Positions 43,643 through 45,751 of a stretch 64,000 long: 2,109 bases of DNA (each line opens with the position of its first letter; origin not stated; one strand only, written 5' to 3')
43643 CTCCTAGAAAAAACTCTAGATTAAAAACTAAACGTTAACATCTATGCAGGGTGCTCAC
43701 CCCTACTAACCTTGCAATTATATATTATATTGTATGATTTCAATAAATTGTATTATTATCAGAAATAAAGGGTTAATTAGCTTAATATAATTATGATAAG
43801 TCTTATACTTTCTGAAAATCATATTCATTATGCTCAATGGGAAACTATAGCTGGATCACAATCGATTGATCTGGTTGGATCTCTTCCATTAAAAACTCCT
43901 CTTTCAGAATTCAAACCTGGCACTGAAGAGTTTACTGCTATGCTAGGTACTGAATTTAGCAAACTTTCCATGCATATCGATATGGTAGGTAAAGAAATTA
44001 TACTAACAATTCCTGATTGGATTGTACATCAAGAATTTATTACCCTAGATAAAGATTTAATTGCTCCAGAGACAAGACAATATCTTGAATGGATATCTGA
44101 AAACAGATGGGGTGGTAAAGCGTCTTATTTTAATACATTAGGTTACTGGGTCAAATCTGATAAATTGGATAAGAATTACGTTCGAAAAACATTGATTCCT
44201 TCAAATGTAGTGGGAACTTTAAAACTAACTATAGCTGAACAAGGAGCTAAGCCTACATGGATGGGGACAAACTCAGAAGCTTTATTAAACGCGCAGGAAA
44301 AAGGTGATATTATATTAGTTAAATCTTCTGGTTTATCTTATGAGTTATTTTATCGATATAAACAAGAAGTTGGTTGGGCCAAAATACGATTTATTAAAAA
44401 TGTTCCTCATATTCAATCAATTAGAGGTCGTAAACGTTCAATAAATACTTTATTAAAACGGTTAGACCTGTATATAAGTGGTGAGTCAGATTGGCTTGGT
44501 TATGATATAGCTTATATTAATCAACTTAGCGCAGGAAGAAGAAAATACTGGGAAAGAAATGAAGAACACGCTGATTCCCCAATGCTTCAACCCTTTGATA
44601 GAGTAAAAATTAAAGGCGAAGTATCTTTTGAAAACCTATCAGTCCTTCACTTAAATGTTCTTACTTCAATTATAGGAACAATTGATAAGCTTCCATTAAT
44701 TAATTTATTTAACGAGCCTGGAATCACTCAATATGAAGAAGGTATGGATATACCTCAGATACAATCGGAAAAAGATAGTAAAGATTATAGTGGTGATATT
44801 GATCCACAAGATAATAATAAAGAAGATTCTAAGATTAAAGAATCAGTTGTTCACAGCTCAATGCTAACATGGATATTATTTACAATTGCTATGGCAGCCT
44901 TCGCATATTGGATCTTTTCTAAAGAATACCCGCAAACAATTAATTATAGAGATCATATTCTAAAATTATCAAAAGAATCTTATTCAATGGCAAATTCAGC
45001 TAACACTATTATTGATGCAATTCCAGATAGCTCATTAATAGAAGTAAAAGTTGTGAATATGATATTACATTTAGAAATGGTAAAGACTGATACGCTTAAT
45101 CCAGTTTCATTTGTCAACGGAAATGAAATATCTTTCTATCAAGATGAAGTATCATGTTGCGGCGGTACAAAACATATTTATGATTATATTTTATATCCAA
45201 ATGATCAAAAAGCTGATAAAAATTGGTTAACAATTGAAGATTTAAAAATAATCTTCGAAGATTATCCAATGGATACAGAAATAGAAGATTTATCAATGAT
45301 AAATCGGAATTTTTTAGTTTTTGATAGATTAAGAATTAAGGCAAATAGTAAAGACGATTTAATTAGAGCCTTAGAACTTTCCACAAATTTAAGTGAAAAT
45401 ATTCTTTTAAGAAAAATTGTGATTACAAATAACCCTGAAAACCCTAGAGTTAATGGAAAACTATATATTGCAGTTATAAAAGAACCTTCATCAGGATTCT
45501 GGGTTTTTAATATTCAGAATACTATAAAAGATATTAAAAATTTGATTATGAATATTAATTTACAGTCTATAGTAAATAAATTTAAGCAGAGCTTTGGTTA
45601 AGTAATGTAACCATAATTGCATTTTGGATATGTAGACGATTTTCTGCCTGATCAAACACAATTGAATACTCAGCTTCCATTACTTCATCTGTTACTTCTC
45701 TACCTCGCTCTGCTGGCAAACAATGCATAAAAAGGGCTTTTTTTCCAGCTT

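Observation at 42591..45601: Operon of three tandem bactofilins ending in an orphan 602-aa bitopic membrane protein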

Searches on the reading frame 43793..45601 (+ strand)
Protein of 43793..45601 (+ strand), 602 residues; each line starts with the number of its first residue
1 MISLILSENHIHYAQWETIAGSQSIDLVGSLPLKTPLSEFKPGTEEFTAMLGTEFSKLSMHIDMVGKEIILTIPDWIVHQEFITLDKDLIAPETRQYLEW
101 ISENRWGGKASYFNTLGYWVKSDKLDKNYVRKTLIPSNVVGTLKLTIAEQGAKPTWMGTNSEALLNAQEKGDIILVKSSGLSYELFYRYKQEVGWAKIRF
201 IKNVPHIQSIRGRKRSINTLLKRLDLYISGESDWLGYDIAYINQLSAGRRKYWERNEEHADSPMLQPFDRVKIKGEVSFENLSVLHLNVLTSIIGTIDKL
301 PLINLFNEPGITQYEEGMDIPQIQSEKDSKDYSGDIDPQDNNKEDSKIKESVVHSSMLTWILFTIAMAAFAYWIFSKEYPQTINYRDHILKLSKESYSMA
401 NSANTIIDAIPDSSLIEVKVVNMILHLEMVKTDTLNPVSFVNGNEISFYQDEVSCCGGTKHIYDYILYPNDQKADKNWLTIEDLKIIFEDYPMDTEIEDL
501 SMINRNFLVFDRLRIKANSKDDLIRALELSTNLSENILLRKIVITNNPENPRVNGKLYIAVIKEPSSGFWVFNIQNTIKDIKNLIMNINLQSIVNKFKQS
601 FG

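Call 3: search_protein_families(library=pfam, proteins=[window:43793-45601:+], max_evalue=0.1)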
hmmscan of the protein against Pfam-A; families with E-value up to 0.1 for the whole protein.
window:43793-45601:+ (602 aa): 1 family
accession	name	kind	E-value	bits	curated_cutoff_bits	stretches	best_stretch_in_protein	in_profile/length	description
PF02028.23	BCCT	-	0.076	11.9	27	0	342-384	118-160/485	BCCT, betaine/carnitine/choline family transporter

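Call 4: search_protein_families(library=ncbifam, proteins=[window:43793-45601:+], max_evalue=0.1)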
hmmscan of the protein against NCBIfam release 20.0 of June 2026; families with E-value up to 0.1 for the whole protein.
window:43793-45601:+ (602 aa): 0 families

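Call 6: find_homologous_proteins(query=window:43793-45601:+, max_evalue=0.001)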
Query window:43793-45601:+ (602 aa): 47 proteins with E <= 0.001 among 8000 candidates.
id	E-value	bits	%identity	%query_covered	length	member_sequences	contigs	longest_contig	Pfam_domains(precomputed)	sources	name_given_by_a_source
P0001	0.0e+0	1355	100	100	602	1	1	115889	-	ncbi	-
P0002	0.0e+0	1353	100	100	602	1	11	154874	-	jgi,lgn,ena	jgi:hypothetical protein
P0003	0.0e+0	1343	99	100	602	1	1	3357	-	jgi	jgi:hypothetical protein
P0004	0.0e+0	1341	99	100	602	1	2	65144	-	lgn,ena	-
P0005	0.0e+0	1339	99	100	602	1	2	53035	-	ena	-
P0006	0.0e+0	1295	95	100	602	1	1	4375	-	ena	-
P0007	0.0e+0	1293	95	100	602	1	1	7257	-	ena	-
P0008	0.0e+0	1293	95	100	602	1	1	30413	-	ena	-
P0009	0.0e+0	1293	95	100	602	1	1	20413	-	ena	-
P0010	0.0e+0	1293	95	100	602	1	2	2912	-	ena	-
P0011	0.0e+0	1293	95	100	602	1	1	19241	-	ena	-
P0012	0.0e+0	1293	95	100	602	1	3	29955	-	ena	-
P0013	0.0e+0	1292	95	100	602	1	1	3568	-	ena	-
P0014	0.0e+0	1292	95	100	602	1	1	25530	-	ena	-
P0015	0.0e+0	1291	95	100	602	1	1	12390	-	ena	-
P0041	0.0e+0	1143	85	99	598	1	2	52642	-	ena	-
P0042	0.0e+0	1027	75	99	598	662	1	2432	-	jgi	-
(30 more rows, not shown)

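Call 16: find_encoding_contigs(protein=P0042, flank=8000, max_places=4)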
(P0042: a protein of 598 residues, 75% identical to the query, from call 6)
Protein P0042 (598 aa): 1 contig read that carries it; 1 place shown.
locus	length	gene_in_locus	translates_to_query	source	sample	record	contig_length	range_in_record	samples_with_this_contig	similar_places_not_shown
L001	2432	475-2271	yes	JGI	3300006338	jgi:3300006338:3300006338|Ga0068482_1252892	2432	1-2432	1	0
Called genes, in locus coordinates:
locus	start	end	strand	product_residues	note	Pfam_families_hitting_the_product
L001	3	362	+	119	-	?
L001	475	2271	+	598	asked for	-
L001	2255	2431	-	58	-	?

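Call 17: find_encoding_contigs(protein=P0041, flank=8000, max_places=3)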
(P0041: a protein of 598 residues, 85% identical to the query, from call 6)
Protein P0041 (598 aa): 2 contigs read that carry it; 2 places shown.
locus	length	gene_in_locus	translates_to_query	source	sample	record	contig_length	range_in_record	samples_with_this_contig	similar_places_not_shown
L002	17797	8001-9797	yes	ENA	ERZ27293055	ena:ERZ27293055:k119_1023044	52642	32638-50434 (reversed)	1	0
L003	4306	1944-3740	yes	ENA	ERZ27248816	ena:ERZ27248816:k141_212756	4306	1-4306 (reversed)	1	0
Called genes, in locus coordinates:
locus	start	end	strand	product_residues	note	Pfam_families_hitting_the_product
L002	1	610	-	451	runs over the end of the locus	PF18073:Zn_ribbon_LapB (weak), PF13481:AAA_25, PF03796:DnaB_C, PF06745:ATPase, PF23442:DUF7125 (weak), PF00004:AAA, PF13173:AAA_14 (weak), PF13541:ChlI, +2 more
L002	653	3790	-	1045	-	PF13485:Peptidase_MA_2, PF00930:DPPIV_N (faint), PF07676:PD40 (faint), PF23381:Beta-prop_IFT122_1st (weak), PF25174:Beta-prop_THOC3 (weak), PF26550:Tricorn_2nd, PF23389:Beta-prop_WDR19_1st (faint), PF26549:Tricorn_N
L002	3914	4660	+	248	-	PF00149:Metallophos, PF12850:Metallophos_2 (faint)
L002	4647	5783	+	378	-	PF03130:HEAT_PBS (faint), PF13646:HEAT_2 (faint)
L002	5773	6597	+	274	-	-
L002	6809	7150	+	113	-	-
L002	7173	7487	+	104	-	PF04519:Bactofilin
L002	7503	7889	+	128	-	PF04519:Bactofilin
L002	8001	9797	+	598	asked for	-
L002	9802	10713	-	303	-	PF02729:OTCace_N, PF00185:OTCace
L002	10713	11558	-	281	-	PF01145:Band_7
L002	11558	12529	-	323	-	PF01145:Band_7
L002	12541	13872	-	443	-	PF00309:Sigma54_AID, PF04963:Sigma54_CBD, PF04552:Sigma54_DBD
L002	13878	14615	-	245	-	PF00005:ABC_tran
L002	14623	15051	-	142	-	PF06835:LptC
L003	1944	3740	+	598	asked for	-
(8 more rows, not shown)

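Call 19: search_solved_structures(query=A1, max_evalue=10, show_alignments=2)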
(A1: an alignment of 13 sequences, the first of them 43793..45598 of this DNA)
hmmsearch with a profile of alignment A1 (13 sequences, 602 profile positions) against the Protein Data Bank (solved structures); distinct sequences matched with E-value up to 10: 6.
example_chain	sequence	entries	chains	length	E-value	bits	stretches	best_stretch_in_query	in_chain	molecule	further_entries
4fbr_A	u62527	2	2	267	0.0014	20.2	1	100-162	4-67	Myxobacterial hemagglutinin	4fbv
7umj_AA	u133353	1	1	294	0.019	16.4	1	101-145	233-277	Lectin SfL-1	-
3s5v_A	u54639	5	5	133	0.076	14.4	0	102-155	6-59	Lectin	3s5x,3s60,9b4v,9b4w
2mwh_A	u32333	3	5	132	0.077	14.4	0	102-155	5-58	Anti-HIV lectin OAA | Lectin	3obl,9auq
9etm_C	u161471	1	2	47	0.91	10.8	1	355-381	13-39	Mitochondrial import receptor subunit TOM22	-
4gk9_A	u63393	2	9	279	3.9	8.7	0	99-154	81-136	agglutinin (BOA) | Burkholderia oklahomensis agglutinin (BOA)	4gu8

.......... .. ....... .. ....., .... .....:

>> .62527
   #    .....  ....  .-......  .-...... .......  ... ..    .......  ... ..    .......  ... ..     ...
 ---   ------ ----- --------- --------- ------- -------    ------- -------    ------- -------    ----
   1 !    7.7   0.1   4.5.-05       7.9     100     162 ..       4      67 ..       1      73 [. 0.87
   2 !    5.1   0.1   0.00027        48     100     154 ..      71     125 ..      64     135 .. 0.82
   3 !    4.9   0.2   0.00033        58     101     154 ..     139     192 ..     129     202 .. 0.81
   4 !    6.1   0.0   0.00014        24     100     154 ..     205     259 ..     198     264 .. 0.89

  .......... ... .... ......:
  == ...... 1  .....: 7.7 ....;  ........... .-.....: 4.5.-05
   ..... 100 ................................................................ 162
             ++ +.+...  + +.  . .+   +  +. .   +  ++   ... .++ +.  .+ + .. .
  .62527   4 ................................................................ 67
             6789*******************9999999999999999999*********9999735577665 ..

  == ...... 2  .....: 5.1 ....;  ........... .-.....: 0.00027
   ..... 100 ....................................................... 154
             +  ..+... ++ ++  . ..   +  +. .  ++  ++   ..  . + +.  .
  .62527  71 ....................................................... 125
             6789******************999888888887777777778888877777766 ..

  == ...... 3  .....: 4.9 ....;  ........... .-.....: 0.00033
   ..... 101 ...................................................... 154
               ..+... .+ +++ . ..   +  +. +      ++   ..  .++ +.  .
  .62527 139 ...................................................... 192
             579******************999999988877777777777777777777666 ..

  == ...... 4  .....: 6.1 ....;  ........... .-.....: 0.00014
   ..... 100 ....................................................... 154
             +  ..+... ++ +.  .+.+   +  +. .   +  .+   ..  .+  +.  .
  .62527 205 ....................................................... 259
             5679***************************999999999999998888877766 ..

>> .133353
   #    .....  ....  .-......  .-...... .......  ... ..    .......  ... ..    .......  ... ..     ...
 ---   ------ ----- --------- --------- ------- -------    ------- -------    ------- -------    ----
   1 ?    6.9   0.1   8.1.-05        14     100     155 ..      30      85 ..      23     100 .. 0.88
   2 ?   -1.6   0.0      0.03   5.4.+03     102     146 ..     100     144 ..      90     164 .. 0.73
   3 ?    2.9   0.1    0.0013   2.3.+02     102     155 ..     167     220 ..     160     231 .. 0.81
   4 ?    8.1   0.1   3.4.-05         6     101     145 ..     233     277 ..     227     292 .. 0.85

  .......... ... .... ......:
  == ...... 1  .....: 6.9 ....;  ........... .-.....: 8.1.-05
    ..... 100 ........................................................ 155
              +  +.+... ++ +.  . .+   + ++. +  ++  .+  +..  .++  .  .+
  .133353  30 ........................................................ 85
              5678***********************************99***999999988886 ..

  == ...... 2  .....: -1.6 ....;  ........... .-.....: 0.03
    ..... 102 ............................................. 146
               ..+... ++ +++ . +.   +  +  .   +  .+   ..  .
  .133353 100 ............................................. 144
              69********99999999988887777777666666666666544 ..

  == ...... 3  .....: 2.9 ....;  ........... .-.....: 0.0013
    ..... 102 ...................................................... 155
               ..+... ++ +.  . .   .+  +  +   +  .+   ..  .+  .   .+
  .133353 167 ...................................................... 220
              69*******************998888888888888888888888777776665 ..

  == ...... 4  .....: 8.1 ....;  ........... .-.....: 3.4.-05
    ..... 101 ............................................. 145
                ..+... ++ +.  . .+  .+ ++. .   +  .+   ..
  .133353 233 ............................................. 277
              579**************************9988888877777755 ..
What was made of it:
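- Tried and rejected: The A1 profile against PDB sequences gave a weak hit to the OAA/MBHA lectin repeat at aa 100-162 (E 0.0014, call 19).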

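Call 23: search_protein_representatives(alignment_id=A1)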
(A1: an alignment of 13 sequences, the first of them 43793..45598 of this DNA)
Query: 13 sequences, 602 profile positions. Proteins with E-value up to 0.001 (for the whole library): 53; up to 1e-10: 36; up to 1e-30: 7. The best 53 are listed.
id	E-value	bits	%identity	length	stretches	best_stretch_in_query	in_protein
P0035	0.0e+00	1313.1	-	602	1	1-601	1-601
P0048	3.2e-137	474.7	-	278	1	318-601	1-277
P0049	2.1e-62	227.6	-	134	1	472-601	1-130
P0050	1.4e-40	155.5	-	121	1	502-585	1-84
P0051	9.2e-40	152.9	-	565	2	1-313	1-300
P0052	6.1e-33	130.3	-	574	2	1-377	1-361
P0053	3.2e-31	124.6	-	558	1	2-562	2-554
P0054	2.1e-30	122.0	-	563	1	23-562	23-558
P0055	1.2e-29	119.5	-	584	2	1-312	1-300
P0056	2.3e-29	118.5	-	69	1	472-540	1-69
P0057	5.1e-29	117.4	-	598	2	2-345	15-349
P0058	2.7e-28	115.0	-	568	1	1-562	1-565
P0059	1.5e-27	112.6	-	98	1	535-601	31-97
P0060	2.0e-25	105.5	-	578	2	1-373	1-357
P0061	4.1e-23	97.9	-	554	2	262-563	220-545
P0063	1.0e-20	90.0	-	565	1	1-560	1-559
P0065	9.5e-18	80.2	-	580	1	1-562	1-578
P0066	1.1e-17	79.9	-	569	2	1-357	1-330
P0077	4.3e-12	61.5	-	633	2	1-326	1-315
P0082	5.9e-11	57.7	-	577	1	1-559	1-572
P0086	7.8e-10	54.0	-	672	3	1-347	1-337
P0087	1.2e-09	53.4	-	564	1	1-562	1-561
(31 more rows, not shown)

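Call 25: predict_structure(alignment_id=A1)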
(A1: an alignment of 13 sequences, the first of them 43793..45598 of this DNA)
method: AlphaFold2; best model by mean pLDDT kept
length: 602 residues; sequences in the alignment: 13
mean_pLDDT: 31.3   pTM: 0.21
mean pLDDT of the five models: 31.3, 31.2, 31.1, 30.6, 29.2
residues with pLDDT >= 90: 0; 70-90: 0; 50-70: 18; < 50: 584
segments of 3 or more residues with pLDDT < 50: 1-8, 11-27, 40-49, 58-602
pLDDT, mean of each block of 10 residues (from residue 1): 46 43 40 54 45 48 38 35 32 35 35 33 30 34 29 24 33 30 32 30 24 29 34 31 28 28 25 23 28 28 22 23 25 28 27 31 37 30 26 25 31 29 23 26 28 34 27 27 31 33 27 35 41 29 29 27 25 27 31 43 39
secondary structure, 60 per line:
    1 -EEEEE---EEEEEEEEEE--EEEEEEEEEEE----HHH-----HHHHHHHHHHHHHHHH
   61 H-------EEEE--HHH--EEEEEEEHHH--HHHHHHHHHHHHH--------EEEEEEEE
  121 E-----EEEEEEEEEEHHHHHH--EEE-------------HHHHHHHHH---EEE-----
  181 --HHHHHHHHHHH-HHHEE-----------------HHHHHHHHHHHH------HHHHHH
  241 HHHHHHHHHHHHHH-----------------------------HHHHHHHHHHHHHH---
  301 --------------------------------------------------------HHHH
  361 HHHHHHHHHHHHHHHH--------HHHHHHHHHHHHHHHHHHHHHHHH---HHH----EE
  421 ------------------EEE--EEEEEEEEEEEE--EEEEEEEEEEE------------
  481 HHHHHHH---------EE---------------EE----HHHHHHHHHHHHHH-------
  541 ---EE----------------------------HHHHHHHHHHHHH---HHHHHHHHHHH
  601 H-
elements in order: E2-6 E10-19 E22-32 H45-61 E69-72 E80-86 H92-104 E113-121 E127-136 H137-142 E145-147 H161-169 E173-175 H183-193 H217-228 H235-254 H284-297 H357-376 H385-408 E439-441 E444-455 E458-468 H481-487 H520-533 H574-586 H590-601
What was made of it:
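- Tried and rejected: The first AF2 model, built on the shallow close-clade alignment A1, had pLDDT 31 and was discarded (call 25).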

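Call 26: search_protein_families(library=pfam, alignment_id=A2, max_evalue=0.01)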
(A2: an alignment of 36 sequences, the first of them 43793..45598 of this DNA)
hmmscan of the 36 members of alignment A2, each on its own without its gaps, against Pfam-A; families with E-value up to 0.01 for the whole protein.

A. member 1, window:43793-45598:+ (602 aa): 0 families

B. families by the number of members that match (of 36 scanned): 4 families
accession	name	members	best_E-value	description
PF12326.13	EOS1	2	0.008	N-glycosylation protein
PF03338.20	Pox_J1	1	0.00044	Poxvirus J1 protein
PF21282.2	APC1_3rd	1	0.00055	APC1 beta sandwich domain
PF14604.12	SH3_9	1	0.0041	Variant SH3 domain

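Call 27: search_solved_structures(query=A2, max_evalue=10, show_alignments=3)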
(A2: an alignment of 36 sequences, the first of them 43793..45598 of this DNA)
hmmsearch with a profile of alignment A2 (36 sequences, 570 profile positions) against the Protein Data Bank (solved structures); distinct sequences matched with E-value up to 10: 0.

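Call 28: find_homologous_proteins(query=A2, max_evalue=0.001)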
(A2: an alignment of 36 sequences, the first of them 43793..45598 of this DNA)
Query A2 (36 sequences) (602 aa, profile of the alignment): 50 proteins with E <= 0.001 among 8000 candidates.
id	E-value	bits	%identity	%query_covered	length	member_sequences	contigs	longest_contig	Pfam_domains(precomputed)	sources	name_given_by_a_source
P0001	3.3e-149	516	100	100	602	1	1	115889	-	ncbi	-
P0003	3.8e-149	516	99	100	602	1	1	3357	-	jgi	jgi:hypothetical protein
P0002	5.0e-149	515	100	100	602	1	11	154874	-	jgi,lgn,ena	jgi:hypothetical protein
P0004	1.4e-148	514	99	100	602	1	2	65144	-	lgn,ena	-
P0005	1.4e-148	514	99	100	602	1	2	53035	-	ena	-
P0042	1.5e-148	514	75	99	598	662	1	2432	-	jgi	-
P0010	8.5e-148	511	95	100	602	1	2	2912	-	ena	-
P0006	1.3e-147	511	95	100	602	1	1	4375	-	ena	-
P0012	1.5e-147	511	95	100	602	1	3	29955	-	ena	-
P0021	1.5e-147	511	94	100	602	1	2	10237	-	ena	-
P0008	1.7e-147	510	95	100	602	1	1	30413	-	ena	-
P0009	2.1e-147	510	95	100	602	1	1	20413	-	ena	-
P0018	2.3e-147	510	95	100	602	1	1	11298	-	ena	-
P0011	3.1e-147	510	95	100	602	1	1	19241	-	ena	-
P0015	3.1e-147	510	95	100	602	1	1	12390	-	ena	-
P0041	3.1e-141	490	85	99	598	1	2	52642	-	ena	-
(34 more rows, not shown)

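Call 31: find_homologous_proteins(query=A3, max_evalue=0.001)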
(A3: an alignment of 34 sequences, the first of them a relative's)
Query A3 (34 sequences) (558 aa, profile of the alignment): 1 proteins with E <= 0.001 among 8000 candidates.
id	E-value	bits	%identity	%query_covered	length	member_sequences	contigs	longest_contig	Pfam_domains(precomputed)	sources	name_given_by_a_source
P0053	1.4e-165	570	100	100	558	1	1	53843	-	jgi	jgi:hypothetical protein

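Call 33: find_encoding_contigs(protein=P0053, flank=10000, max_places=3)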
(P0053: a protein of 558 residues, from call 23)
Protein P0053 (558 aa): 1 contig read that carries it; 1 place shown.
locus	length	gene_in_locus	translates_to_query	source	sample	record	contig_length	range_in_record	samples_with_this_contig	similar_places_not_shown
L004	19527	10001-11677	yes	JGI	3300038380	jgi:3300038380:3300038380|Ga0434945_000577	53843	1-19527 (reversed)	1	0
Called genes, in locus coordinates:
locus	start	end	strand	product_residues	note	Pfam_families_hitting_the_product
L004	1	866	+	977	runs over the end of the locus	PF13485:Peptidase_MA_2 (faint), PF07676:PD40 (faint), PF26549:Tricorn_N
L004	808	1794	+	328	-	PF18935:DUF5683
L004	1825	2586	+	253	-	PF13525:YfiO, PF13432:TPR_16 (weak), PF13174:TPR_6 (faint)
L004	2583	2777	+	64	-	-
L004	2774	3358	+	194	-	PF01467:CTP_transf_like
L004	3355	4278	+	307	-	PF01699:Na_Ca_ex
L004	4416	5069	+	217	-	PF00005:ABC_tran, PF13304:AAA_21 (weak)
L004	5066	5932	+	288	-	PF18075:FtsX_ECD, PF02687:FtsX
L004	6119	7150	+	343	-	PF01628:HrcA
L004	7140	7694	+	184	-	PF01025:GrpE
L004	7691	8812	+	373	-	PF00226:DnaJ, PF01556:DnaJ_C, PF00684:DnaJ_CXXCXGXG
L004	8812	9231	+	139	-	PF12826:HHH_2 (faint), PF12836:HHH_3, PF14520:HHH_5 (faint), PF14716:HHH_8 (faint), PF00633:HHH (weak), PF03934:T2SSK (weak)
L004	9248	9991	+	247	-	-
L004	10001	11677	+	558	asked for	-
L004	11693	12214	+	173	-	PF03602:Cons_hypoth95, PF01170:UPF0020 (faint), PF05175:MTS, PF06325:PrmA (weak), PF13847:Methyltransf_31, PF13649:Methyltransf_25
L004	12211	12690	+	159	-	PF01467:CTP_transf_like, PF08218:Citrate_ly_lig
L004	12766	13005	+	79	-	PF09723:Zn_ribbon_8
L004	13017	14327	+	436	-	PF00180:Iso_dh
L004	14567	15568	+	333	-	PF01018:GTP1_OBG, PF01926:MMR_HSR1, PF02421:FeoB_N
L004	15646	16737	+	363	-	PF14520:HHH_5 (weak), PF02481:DNA_processg_A, PF17782:WHD_DprA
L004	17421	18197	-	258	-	PF00378:ECH_1, PF16113:ECH_2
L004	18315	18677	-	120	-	PF00903:Glyoxalase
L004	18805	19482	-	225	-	PF13349:DUF4097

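Call 35: find_encoding_contigs(protein=P0051, flank=8000, max_places=2)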
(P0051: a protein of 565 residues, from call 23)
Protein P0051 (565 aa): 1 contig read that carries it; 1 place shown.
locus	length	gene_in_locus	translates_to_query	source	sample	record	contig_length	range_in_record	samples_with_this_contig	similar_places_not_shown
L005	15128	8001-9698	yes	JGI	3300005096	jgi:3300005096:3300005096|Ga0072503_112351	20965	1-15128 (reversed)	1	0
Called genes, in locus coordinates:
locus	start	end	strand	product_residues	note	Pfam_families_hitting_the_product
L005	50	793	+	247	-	PF13525:YfiO, PF13432:TPR_16 (faint), PF13174:TPR_6 (faint)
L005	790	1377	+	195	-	PF01467:CTP_transf_like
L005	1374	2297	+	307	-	PF01699:Na_Ca_ex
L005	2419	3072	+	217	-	PF00005:ABC_tran, PF13304:AAA_21 (weak)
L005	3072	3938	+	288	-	PF18075:FtsX_ECD, PF02687:FtsX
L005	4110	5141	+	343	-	PF01628:HrcA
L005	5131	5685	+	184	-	PF01025:GrpE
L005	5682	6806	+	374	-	PF00226:DnaJ, PF01556:DnaJ_C, PF00684:DnaJ_CXXCXGXG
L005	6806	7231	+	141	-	PF00633:HHH (weak), PF12826:HHH_2 (faint), PF12836:HHH_3, PF14520:HHH_5 (weak)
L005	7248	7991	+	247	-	-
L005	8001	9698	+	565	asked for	-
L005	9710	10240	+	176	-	PF03602:Cons_hypoth95, PF05175:MTS, PF13847:Methyltransf_31 (weak)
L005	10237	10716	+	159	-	PF01467:CTP_transf_like, PF08218:Citrate_ly_lig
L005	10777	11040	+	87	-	PF09723:Zn_ribbon_8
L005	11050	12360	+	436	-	PF00180:Iso_dh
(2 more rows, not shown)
